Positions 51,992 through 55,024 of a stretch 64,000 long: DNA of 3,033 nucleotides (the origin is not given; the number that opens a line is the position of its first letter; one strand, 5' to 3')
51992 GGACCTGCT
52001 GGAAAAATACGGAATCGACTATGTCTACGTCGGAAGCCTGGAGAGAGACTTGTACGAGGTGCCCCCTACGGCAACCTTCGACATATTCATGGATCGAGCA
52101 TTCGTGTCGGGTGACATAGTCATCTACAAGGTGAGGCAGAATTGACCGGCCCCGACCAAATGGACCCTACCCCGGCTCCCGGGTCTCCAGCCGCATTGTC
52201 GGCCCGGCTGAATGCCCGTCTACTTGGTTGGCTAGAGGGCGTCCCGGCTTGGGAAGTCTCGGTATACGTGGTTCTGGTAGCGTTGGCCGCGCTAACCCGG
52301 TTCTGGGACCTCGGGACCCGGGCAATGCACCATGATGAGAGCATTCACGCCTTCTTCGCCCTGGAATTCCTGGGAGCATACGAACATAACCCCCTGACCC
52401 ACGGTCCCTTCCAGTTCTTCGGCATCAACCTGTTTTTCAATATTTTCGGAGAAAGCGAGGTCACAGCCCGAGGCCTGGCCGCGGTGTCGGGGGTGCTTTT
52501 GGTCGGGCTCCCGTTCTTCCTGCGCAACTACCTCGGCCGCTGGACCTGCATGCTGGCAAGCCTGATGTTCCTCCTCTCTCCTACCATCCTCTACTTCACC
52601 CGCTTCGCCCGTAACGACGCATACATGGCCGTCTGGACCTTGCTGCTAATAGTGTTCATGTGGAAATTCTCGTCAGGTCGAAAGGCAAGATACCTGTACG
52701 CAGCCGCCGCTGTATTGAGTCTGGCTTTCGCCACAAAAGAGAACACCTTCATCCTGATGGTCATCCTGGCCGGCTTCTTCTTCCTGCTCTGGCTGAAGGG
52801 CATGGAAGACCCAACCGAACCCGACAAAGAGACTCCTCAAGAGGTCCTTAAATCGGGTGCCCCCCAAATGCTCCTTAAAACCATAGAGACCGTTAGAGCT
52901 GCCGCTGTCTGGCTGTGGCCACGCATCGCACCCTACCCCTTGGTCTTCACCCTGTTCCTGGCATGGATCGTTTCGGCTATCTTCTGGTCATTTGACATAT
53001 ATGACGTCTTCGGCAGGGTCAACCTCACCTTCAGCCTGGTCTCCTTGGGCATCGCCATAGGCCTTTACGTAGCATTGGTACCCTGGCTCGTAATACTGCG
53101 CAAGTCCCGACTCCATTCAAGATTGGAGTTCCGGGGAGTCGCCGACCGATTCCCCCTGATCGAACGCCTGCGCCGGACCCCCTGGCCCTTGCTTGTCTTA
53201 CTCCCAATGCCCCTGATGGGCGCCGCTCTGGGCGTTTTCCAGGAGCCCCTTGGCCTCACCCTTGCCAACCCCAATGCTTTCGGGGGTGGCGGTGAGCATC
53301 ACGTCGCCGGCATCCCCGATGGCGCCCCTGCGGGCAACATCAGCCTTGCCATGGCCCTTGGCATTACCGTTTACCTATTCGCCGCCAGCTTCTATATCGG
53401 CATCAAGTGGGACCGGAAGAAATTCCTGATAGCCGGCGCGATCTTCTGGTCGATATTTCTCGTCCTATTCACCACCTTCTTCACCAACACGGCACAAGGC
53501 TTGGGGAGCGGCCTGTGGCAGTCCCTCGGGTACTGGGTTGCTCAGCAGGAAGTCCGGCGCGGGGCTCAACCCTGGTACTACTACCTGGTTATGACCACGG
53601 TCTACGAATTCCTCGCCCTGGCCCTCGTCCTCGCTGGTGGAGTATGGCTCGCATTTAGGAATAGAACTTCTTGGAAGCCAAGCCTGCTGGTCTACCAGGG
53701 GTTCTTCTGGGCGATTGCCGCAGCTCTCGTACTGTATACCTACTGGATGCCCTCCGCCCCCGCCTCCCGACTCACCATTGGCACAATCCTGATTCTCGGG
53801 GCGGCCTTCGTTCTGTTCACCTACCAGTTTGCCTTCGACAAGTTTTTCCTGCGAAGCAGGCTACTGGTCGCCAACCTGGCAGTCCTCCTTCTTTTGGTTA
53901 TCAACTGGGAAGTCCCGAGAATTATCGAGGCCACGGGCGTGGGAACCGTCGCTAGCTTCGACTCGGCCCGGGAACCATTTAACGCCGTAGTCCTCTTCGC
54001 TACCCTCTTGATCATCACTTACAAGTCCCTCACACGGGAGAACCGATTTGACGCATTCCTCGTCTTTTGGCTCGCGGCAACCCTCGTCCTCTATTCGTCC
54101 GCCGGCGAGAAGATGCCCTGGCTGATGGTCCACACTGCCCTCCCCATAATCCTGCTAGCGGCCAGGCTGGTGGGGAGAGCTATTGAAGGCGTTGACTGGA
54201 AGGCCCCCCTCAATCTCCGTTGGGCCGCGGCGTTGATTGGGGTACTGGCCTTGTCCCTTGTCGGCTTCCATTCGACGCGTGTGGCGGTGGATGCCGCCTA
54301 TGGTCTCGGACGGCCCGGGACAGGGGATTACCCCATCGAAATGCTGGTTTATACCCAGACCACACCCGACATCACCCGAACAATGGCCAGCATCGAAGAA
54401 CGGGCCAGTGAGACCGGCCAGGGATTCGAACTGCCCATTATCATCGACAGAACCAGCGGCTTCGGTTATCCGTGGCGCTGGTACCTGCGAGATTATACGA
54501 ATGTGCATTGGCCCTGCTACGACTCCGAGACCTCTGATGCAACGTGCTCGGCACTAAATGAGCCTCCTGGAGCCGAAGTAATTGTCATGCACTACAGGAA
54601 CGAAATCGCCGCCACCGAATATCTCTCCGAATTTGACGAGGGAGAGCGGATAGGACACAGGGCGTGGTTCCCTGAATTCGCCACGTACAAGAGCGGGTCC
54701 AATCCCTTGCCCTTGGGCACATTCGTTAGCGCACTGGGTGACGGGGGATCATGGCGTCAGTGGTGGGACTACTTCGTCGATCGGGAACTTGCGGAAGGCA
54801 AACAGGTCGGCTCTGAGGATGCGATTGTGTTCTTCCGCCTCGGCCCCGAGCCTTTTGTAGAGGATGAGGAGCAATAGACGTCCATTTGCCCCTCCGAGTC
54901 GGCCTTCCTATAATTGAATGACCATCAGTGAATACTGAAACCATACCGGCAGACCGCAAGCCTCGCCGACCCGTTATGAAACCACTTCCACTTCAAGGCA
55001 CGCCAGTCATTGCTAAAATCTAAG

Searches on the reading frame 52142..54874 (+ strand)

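Call 43: search_protein_families(library=pfam, proteins=[window:52142-54874:+], max_evalue=0.00001)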
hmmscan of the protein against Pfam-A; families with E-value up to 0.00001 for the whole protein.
window:52142-54874:+ (911 aa): 2 families
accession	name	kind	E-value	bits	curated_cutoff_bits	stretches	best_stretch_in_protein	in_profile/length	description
PF13231.12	PMT_2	-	8.3e-13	49.3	26.1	1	87-218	2-132/160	Dolichyl-phosphate-mannose-protein mannosyltransferase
PF02366.24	PMT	-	1.9e-09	37.9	22.7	1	98-218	74-202/245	Dolichyl-phosphate-mannose-protein mannosyltransferase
